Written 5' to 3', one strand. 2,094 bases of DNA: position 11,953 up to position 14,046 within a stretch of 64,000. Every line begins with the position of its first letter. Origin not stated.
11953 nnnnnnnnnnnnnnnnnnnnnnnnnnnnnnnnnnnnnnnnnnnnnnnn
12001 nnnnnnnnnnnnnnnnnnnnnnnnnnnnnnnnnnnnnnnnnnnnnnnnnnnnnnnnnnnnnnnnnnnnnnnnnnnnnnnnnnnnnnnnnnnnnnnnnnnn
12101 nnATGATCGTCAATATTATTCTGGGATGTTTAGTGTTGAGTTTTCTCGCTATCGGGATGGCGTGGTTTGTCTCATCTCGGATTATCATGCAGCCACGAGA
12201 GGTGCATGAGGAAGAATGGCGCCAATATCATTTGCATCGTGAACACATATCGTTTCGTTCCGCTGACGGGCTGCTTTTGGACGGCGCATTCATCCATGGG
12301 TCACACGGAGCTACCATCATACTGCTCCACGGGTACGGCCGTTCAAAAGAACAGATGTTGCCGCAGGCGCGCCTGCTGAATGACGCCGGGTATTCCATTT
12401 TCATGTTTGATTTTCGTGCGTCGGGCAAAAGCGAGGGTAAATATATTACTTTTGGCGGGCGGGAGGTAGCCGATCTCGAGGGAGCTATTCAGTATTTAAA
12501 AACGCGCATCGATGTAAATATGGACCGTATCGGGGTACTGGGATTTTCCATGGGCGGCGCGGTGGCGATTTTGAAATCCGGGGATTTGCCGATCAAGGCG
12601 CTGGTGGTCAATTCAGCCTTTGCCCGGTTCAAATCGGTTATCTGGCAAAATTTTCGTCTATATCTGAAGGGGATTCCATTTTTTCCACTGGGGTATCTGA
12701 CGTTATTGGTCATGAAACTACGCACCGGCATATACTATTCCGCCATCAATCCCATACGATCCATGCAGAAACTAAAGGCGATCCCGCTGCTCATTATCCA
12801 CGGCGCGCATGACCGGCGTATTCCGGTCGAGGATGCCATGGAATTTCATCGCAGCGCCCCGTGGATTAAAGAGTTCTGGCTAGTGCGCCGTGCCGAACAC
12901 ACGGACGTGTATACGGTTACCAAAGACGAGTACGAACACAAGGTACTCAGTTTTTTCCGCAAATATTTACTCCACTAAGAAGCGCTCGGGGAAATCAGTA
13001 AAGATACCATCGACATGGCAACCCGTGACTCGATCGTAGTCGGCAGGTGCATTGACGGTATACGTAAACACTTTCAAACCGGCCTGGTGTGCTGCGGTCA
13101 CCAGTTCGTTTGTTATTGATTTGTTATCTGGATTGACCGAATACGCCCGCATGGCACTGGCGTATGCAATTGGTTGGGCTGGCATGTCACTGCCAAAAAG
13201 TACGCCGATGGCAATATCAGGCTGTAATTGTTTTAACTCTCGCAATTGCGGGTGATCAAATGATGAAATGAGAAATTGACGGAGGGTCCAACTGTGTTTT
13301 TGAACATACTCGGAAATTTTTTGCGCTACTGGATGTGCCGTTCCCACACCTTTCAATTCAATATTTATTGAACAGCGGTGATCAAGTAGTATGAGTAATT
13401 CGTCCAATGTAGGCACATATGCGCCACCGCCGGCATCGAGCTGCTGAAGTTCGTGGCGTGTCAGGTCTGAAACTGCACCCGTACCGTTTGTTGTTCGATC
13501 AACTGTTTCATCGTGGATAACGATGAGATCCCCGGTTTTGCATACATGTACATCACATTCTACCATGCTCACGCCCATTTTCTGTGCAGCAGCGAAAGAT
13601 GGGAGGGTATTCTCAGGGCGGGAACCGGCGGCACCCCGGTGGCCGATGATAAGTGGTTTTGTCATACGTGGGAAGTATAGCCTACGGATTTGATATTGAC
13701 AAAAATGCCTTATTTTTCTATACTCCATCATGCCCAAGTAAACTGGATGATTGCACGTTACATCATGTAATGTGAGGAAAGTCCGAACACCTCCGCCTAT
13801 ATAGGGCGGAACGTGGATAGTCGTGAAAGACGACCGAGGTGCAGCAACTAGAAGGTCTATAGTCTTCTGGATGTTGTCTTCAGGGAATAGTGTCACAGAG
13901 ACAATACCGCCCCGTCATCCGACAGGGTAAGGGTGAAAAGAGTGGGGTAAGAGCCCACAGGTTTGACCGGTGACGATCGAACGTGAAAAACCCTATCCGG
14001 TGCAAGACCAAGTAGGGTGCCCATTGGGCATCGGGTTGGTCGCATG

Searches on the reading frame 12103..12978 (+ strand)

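Call 28: search_protein_families(library=pfam, proteins=[window:12103-12978:+], max_evalue=0.01)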
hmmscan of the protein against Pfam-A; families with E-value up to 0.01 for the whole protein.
window:12103-12978:+ (291 aa): 10 families
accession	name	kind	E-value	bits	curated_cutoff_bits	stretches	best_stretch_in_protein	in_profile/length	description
PF12146.15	Hydrolase_4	-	1.1e-15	58.1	27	1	68-175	3-112/239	Serine aminopeptidase, S33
PF00561.26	Abhydrolase_1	-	3.5e-11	43.7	25.8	1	71-171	2-101/245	alpha/beta hydrolase fold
PF00326.27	Peptidase_S9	-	2.2e-10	40.8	22.6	1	89-251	7-169/213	Prolyl oligopeptidase family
PF12697.13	Abhydrolase_6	-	3.6e-09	38.1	26.3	1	72-196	1-117/217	Alpha/beta hydrolase family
PF20434.5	BD-FAE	-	5.6e-08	33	26.8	1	82-158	30-106/215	BD-FAE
PF02129.25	Peptidase_S15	-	1.1e-07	32.3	23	1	83-181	39-138/262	X-Pro dipeptidyl-peptidase (S15 family)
PF01738.24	DLH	-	5.8e-06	26.5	21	1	122-166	78-123/217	Dienelactone hydrolase family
PF02230.22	Abhydrolase_2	-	1.7e-05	25.2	23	0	138-160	102-124/217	Phospholipase/Carboxylesterase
PF03959.19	FSH1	-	0.00015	21.9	21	1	120-250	80-184/211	Serine hydrolase (FSH1)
PF08840.17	BAAT_C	-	0.0044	17.5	20.9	1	126-170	7-52/210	BAAT / Acyl-CoA thioester hydrolase C terminal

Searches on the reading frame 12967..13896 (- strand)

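Call 46: search_protein_families(library=pfam, proteins=[window:12967-13896:-], max_evalue=0.01)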
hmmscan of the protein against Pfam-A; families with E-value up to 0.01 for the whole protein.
window:12967-13896:- (309 aa): 1 family
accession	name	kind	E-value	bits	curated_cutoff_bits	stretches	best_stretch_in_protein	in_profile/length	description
PF03009.23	GDPD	-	4.4e-48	165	23.6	1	86-304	1-243/244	Glycerophosphoryl diester phosphodiesterase family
